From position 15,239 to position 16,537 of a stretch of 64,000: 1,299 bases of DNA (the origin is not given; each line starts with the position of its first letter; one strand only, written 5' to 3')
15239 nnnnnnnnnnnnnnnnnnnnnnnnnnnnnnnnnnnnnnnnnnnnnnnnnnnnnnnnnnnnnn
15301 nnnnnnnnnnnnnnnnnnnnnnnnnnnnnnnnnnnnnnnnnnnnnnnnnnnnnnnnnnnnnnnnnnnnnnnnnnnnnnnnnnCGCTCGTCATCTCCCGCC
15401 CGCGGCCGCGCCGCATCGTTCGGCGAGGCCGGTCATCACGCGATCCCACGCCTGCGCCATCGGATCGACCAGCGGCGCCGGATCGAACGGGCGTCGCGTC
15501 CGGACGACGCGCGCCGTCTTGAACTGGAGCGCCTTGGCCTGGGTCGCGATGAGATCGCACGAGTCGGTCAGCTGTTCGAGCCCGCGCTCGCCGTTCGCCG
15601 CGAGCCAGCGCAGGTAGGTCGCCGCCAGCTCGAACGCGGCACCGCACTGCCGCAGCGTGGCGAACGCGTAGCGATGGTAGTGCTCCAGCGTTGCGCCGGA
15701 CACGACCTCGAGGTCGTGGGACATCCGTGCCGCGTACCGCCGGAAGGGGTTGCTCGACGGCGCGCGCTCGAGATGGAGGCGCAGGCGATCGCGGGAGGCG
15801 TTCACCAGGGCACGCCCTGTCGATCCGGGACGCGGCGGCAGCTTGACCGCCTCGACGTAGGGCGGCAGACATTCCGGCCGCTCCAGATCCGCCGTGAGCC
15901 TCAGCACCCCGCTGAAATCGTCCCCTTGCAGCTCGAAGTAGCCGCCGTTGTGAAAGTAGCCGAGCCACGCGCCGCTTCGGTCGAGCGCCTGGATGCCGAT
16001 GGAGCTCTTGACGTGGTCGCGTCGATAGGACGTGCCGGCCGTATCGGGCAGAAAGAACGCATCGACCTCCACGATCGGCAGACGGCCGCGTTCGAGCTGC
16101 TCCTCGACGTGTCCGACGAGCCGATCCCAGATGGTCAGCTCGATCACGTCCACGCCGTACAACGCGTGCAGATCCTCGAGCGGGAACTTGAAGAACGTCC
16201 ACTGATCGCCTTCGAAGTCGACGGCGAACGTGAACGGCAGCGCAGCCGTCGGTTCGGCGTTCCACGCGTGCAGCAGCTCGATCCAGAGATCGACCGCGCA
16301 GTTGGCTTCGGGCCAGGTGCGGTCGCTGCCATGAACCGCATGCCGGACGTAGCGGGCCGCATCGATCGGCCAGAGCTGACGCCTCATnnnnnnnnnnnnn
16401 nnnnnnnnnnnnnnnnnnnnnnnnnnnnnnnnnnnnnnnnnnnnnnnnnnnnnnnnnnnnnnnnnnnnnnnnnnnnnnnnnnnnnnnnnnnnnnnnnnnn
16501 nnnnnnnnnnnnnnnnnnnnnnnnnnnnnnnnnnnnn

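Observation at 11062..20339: Operon built around a tRNA-independent aaRS-like amino acid:carrier-protein ligase, wired to a flippase, a cytoplasmic GH2 and a fused hydrolase pair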

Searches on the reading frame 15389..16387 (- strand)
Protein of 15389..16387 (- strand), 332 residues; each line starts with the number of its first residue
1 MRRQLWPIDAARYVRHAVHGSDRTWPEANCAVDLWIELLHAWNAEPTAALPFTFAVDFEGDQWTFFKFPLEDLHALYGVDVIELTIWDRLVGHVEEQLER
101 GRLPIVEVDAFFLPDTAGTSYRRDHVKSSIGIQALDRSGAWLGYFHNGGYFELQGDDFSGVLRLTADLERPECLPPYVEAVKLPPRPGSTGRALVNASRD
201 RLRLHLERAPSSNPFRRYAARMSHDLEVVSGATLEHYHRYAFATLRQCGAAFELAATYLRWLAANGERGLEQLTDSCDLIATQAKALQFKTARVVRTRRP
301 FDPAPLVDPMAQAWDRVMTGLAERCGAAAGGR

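Call 4: search_protein_families(library=pfam, proteins=[window:15389-16387:-], max_evalue=0.01)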
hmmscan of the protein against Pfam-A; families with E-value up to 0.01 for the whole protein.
window:15389-16387:- (332 aa): 1 family
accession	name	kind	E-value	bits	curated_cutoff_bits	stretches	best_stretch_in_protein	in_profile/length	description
PF08893.15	DUF1839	-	1e-116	390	22.5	1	10-322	2-312/313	Domain of unknown function (DUF1839)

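Call 5: search_protein_families(library=ncbifam, proteins=[window:15389-16387:-], max_evalue=0.01)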
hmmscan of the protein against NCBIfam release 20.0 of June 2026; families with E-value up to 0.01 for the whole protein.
window:15389-16387:- (332 aa): 0 families

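Call 15: search_solved_structures(query=window:15389-16387:-, max_evalue=1)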
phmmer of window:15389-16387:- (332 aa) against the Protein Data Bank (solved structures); distinct sequences matched with E-value up to 1: 4.
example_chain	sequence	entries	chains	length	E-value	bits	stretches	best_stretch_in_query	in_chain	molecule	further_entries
5iuc_A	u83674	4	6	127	0.041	16.2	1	234-291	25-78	Platelet binding protein GspB | Platelet binding protein GspB - Siglec domain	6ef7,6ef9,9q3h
6efa_A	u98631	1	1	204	0.13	14.5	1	241-291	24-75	Platelet binding protein GspB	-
3qc5_X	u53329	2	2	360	0.25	13.6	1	241-290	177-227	Platelet binding protein GspB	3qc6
2ikf_A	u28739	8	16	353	0.56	12.4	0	94-134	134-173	RNA uridylyl transferase | RNA uridylyltransferase 4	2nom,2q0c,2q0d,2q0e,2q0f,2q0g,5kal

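Call 28: list_cluster_members(proteins=[P0001, window:15389-16387:-, window:12851-15382:-, window:11062-12861:-, window:18742-19779:-, window:21908-24109:-, P0006])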
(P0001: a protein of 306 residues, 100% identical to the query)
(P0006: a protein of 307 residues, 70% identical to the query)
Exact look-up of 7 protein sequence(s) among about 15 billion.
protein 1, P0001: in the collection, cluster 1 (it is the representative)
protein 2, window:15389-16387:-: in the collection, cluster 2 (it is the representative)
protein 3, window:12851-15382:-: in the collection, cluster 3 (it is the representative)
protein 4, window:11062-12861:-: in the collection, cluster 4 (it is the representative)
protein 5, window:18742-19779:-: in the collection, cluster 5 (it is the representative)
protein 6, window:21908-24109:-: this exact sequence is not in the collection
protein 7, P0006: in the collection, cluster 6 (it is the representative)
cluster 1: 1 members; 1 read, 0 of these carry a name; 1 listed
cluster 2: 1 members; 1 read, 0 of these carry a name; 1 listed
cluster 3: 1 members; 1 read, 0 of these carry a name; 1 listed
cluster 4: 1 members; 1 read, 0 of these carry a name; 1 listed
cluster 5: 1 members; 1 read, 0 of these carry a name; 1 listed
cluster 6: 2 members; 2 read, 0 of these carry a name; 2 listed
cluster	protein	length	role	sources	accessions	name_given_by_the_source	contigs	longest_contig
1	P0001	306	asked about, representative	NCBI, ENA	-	-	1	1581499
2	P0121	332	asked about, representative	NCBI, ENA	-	-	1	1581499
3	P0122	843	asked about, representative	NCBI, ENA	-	-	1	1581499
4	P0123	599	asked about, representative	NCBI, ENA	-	-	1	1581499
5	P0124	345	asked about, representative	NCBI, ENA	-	-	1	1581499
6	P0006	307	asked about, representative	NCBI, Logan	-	-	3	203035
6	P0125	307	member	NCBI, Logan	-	-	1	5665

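Call 29: find_homologous_proteins(query=window:15389-16387:-, max_evalue=0.00001)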
Query window:15389-16387:- (332 aa): 3146 proteins with E <= 0.00001 among 8000 candidates; the best 120 are listed.
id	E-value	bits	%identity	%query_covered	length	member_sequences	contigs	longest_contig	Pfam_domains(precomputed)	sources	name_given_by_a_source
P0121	3.0e-227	771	100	100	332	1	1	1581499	PF08893.16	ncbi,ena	-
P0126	1.6e-167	575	75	100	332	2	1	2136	PF08893.16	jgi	jgi:hypothetical protein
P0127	4.1e-157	541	69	100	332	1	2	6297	PF08893.16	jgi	jgi:hypothetical protein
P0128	3.5e-152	524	68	100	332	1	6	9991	PF08893.16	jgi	jgi:hypothetical protein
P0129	4.2e-151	521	68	100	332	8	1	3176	PF08893.16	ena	-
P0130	9.1e-151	520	70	100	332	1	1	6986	PF08893.16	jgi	jgi:hypothetical protein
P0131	1.2e-138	480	65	98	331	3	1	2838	PF08893.16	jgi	-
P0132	2.9e-138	479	63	100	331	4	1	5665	PF08893.16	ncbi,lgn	-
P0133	3.4e-138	478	65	97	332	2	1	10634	PF08893.16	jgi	jgi:Domain of unknown function (DUF1839)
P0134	1.8e-137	476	64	99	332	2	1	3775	PF08893.16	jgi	-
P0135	4.0e-137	475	65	98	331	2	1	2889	PF08893.16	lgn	-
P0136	4.8e-137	475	64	98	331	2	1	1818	PF08893.16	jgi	jgi:hypothetical protein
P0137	8.1e-137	474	64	99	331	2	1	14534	PF08893.16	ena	-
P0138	1.1e-136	474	64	99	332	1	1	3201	PF08893.16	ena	-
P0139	2.3e-136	472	65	98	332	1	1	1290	PF08893.16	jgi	jgi:hypothetical protein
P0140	6.6e-136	471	64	99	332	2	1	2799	PF08893.16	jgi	jgi:hypothetical protein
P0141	1.8e-134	466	62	99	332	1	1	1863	PF08893.16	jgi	jgi:hypothetical protein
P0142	1.8e-134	466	66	97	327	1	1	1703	PF08893.16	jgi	jgi:hypothetical protein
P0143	2.8e-134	466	64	98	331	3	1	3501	PF08893.16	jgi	-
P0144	2.8e-134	466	62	99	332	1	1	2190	PF08893.16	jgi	jgi:hypothetical protein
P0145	4.8e-134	465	61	99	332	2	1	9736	PF08893.16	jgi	jgi:hypothetical protein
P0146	5.1e-134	465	64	98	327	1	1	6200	PF08893.16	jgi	-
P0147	6.8e-134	464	64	99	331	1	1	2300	PF08893.16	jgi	jgi:hypothetical protein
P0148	8.6e-134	464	64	98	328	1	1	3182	PF08893.16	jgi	jgi:hypothetical protein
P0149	9.5e-134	464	63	100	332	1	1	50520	PF08893.16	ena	-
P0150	1.7e-133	463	64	98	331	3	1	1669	PF08893.16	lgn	-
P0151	2.1e-133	463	63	99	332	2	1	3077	PF08893.16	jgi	jgi:hypothetical protein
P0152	3.7e-133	462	63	98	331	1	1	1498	PF08893.16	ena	-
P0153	1.6e-132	460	62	99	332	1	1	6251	PF08893.16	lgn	-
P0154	1.7e-132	460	64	98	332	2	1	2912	PF08893.16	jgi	-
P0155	2.1e-132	459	62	98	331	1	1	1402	PF08893.16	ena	-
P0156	3.4e-132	459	63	98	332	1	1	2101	PF08893.16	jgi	-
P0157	4.3e-132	458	64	98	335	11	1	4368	PF08893.16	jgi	jgi:hypothetical protein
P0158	4.3e-132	458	62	99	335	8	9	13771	PF08893.16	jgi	jgi:hypothetical protein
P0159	3.2e-131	456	63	98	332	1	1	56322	PF08893.16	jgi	jgi:hypothetical protein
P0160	3.5e-131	455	63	98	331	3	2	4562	PF08893.16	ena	-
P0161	3.8e-131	455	63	98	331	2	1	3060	PF08893.16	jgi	-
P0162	4.5e-131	455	63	99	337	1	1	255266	PF08893.16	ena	-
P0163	8.2e-131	454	62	98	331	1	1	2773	PF08893.16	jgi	jgi:hypothetical protein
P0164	1.2e-130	454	62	98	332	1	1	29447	PF08893.16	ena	-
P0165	3.3e-130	452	62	98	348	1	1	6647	PF08893.16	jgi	jgi:hypothetical protein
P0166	3.7e-130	452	63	98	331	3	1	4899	PF08893.16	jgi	jgi:hypothetical protein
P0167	3.8e-130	452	63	98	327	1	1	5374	PF08893.16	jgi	jgi:hypothetical protein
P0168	4.1e-130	452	63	98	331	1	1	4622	PF08893.16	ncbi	ncbi:MAG: DUF1839 family protein [Vicinamibacterales bacterium]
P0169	4.1e-130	452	65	97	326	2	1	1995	PF08893.16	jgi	-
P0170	4.5e-130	452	63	98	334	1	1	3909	PF08893.16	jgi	jgi:hypothetical protein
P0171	5.5e-130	451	62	98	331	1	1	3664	PF08893.16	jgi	jgi:hypothetical protein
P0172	5.5e-130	451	62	99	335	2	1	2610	PF08893.16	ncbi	-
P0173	9.5e-130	451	62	97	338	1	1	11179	PF08893.16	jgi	jgi:uncharacterized protein DUF1839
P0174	1.1e-129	450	62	98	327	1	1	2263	PF08893.16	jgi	jgi:hypothetical protein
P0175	1.3e-129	450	62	100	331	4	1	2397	PF08893.16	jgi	-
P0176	1.8e-129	450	62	98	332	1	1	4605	PF08893.16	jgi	jgi:hypothetical protein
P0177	2.0e-129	450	63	97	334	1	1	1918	PF08893.16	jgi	jgi:hypothetical protein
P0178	2.9e-129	449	62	98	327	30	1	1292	PF08893.16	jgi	jgi:hypothetical protein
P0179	3.3e-129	449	64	98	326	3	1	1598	PF08893.16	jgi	jgi:hypothetical protein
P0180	4.5e-129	448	65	97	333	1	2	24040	PF08893.16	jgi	jgi:hypothetical protein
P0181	4.6e-129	448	62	98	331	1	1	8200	PF08893.16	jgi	jgi:hypothetical protein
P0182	5.2e-129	448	63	98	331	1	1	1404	PF08893.16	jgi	jgi:uncharacterized protein DUF1839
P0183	8.6e-129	448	62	98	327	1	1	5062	PF08893.16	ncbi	-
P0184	1.1e-128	447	62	98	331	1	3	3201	PF08893.16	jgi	jgi:hypothetical protein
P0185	1.3e-128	447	63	98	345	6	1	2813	PF08893.16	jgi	jgi:hypothetical protein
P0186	1.5e-128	447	62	98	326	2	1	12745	PF08893.16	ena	-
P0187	1.5e-128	447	62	98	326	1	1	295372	PF08893.16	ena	-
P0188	1.7e-128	447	61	99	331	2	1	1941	PF08893.16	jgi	jgi:Domain of unknown function (DUF1839)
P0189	1.8e-128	447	62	98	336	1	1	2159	PF08893.16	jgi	jgi:hypothetical protein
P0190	2.4e-128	446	62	99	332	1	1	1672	PF08893.16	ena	-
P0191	2.5e-128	446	60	99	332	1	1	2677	PF08893.16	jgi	jgi:hypothetical protein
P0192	1.1e-127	444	61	98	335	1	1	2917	PF08893.16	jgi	-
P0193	1.1e-127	444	61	98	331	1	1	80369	PF08893.16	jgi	jgi:hypothetical protein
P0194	1.2e-127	444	62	98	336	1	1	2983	PF08893.16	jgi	jgi:hypothetical protein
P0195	1.2e-127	444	63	98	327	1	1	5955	PF08893.16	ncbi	-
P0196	1.5e-127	443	61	98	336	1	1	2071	PF08893.16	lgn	-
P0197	1.8e-127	443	61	99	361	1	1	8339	PF08893.16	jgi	jgi:hypothetical protein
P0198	1.9e-127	443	61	96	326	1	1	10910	PF08893.16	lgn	-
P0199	2.2e-127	443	61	98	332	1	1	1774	PF08893.16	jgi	jgi:hypothetical protein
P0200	2.6e-127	443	61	98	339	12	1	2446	PF08893.16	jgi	-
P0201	3.6e-127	442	61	98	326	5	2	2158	PF08893.16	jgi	jgi:hypothetical protein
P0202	4.1e-127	442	62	98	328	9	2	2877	PF08893.16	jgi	jgi:hypothetical protein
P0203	5.0e-127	442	61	98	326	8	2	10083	PF08893.16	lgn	-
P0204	5.2e-127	442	63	98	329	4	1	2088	PF08893.16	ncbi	-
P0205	7.3e-127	441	63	96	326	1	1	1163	PF08893.16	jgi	jgi:hypothetical protein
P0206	8.7e-127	441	61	98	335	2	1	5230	PF08893.16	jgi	-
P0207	9.5e-127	441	61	99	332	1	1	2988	PF08893.16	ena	-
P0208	9.9e-127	441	60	98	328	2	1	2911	PF08893.16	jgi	jgi:hypothetical protein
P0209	1.1e-126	441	61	98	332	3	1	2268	PF08893.16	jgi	jgi:hypothetical protein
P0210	1.6e-126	440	61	99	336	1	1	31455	PF08893.16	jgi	jgi:hypothetical protein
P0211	2.0e-126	440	60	98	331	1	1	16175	PF08893.16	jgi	jgi:hypothetical protein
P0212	2.2e-126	440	60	98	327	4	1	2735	PF08893.16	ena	-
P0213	2.2e-126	440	60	98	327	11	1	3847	PF08893.16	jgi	jgi:Domain of unknown function (DUF1839)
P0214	2.3e-126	440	61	99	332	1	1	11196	PF08893.16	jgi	jgi:uncharacterized protein DUF1839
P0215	2.6e-126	439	61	98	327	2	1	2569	PF08893.16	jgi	jgi:hypothetical protein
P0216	2.9e-126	439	60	99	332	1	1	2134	PF08893.16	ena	-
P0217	3.8e-126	439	60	98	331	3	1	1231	PF08893.16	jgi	jgi:hypothetical protein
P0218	3.8e-126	439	60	99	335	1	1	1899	PF08893.16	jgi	-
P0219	4.1e-126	439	63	92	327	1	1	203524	PF08893.16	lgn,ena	-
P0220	4.4e-126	439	61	99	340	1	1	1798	PF08893.16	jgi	jgi:hypothetical protein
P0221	5.7e-126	438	61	97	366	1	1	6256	PF08893.16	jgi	jgi:hypothetical protein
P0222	7.8e-126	438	60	99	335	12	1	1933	PF08893.16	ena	-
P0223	1.1e-125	437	60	98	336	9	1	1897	PF08893.16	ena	-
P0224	1.4e-125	437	60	98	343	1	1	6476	PF08893.16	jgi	jgi:hypothetical protein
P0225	1.5e-125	437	62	98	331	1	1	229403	PF08893.16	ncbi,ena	-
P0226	1.6e-125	437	60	99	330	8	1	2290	PF08893.16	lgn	-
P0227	1.7e-125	437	60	98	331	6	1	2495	PF08893.16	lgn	-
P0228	1.8e-125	437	61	98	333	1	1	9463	PF08893.16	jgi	jgi:Domain of unknown function (DUF1839)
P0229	3.9e-125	436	62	99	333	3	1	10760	PF08893.16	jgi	jgi:hypothetical protein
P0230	4.1e-125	435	61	98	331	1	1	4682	PF08893.16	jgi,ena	-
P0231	4.2e-125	435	60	98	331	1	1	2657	PF08893.16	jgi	jgi:hypothetical protein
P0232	4.3e-125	435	59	99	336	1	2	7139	PF08893.16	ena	-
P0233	6.6e-125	435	60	99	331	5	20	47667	PF08893.16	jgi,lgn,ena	jgi:hypothetical protein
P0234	6.9e-125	435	61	98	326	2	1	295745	PF08893.16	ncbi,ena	-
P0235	8.3e-125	434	60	98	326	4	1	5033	PF08893.16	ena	-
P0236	9.8e-125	434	60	97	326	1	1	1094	PF08893.16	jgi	-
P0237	1.0e-124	434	60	99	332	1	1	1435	PF08893.16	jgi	jgi:Domain of unknown function (DUF1839)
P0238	1.1e-124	434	60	98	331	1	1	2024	PF08893.16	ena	-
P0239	1.3e-124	434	60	99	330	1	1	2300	PF08893.16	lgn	-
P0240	1.4e-124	434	60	98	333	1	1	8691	PF08893.16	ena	-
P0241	1.4e-124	434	60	96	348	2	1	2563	PF08893.16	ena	-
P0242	1.9e-124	433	59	98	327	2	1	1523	PF08893.16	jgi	-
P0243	2.2e-124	433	60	98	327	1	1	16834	PF08893.16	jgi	jgi:hypothetical protein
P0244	2.3e-124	433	60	97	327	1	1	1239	PF08893.16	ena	-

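Call 36: predict_structure(alignment_id=A2)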
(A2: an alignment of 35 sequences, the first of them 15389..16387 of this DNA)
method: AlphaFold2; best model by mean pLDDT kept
length: 332 residues; sequences in the alignment: 35
mean_pLDDT: 84.5   pTM: 0.87
mean pLDDT of the five models: 84.5, 84.1, 82.5, 82.0, 81.1
residues with pLDDT >= 90: 159; 70-90: 127; 50-70: 33; < 50: 13
segments of 3 or more residues with pLDDT < 50: 60-64, 328-332
pLDDT, mean of each block of 10 residues (from residue 1): 90 90 73 92 95 76 62 95 75 90 88 65 65 92 90 82 65 71 92 96 90 88 85 81 83 95 96 97 93 86 93 96 72 34
secondary structure, 60 per line:
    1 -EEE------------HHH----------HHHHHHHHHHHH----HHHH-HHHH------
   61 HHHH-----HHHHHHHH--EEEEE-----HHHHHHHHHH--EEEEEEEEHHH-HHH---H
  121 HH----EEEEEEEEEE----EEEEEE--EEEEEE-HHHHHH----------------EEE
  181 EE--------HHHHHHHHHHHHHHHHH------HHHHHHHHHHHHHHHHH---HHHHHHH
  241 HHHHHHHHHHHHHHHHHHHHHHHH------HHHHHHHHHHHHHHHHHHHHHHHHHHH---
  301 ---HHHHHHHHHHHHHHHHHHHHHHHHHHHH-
elements in order: E2-4 H30-41 H46-49 H51-54 H61-64 H70-77 E80-84 H90-99 E102-109 E127-136 E141-146 E149-154 H156-161 E178-182 H191-207 H214-230 H234-264 H271-297 H304-331

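Call 40: fold_search(model_id=the predicted structure, library=pdb)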
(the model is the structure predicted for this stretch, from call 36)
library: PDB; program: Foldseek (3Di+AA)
matches with E <= 10: 204; with E <= 0.001: 13
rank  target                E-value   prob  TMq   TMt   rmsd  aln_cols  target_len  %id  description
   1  8gs1_D                6.4e-07  1.00  0.60  0.59   6.3       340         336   14  Crystal structure of AziU2-U3 complex from Streptomyces sahachiroi NRRL2485 (released 2023-09-06)
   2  8gs1_B                7.1e-07  1.00  0.59  0.59   6.5       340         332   14  Crystal structure of AziU2-U3 complex from Streptomyces sahachiroi NRRL2485 (released 2023-09-06)
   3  7wuw_C                7.8e-07  1.00  0.57  0.57   6.5       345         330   14  Crystal structure of AziU3/U2 from Streptomyces sahachiroi (released 2022-09-07)
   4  9qvo                  2.3e-06  1.00  0.58  0.62   6.2       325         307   10  Crystal structure of the CtaG_H128A variant from Ruminiclostridium cellulolyticum (P2(1)-small) (released 2025-10-01)
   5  9qvp_A                2.3e-06  1.00  0.55  0.59   6.3       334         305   11  Crystal structure of the CtaG_H128A variant from Ruminiclostridium cellulolyticum (P2(1)2(1)2(1)-medium) (released 2025-10-01)
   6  9qvq_B                3.0e-06  1.00  0.58  0.62   5.9       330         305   11  Crystal structure of the CtaG_H128A variant from Ruminiclostridium cellulolyticum in complex with PHBA (P2(1)-medium) (released 2025-10-01)
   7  9qvj_A                4.5e-06  1.00  0.53  0.56   6.8       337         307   11  Crystal structure of CtaG from Ruminiclostridium cellulolyticum (P2(1)-medium) (released 2025-10-01)
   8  9quz                  5.4e-06  1.00  0.51  0.54   7.2       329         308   12  Crystal structure of CtaG from Ruminiclostridium cellulolyticum (P2(1)-small) (released 2025-10-01)
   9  9qvk                  5.7e-06  1.00  0.50  0.53   7.5       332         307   11  Crystal structure of the CtaG_C11A variant from Ruminiclostridium cellulolyticum (P2(1)-small) (released 2025-10-01)
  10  9qvs                  8.0e-06  1.00  0.55  0.59   6.5       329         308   10  Crystal structure of the CtaG_D144N variant from Ruminiclostridium cellulolyticum (P2(1)-small) (released 2025-10-01)
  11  9qvl                  8.8e-06  1.00  0.53  0.56   7.0       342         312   10  Crystal structure of the CtaG_C11A variant from Ruminiclostridium cellulolyticum (P2(1)2(1)2(1)-small) (released 2025-10-01)
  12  7yn2_A                3.3e-04  1.00  0.58  0.56   7.1       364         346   10  Crystal structure of CcbD with methylthiolincosamide (released 2023-08-02)
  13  7yn1_A                3.5e-04  1.00  0.58  0.56   7.1       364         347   12  Crystal structure of selenomethionine labeled CcbD (released 2023-08-02)
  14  9dks_A                1.0e-03  1.00  0.56  0.54   7.3       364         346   12  Crystal structure of CcbD C19S mutant complexed with single PCP domain of CcbZ (released 2025-09-17)
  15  9dks_B                1.1e-03  1.00  0.55  0.53   7.5       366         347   11  Crystal structure of CcbD C19S mutant complexed with single PCP domain of CcbZ (released 2025-09-17)
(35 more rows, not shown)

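Call 49: search_solved_structures(query=A2, max_evalue=10, show_alignments=3)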
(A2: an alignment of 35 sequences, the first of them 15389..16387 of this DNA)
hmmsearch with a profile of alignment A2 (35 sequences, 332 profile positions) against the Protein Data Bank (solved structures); distinct sequences matched with E-value up to 10: 0.
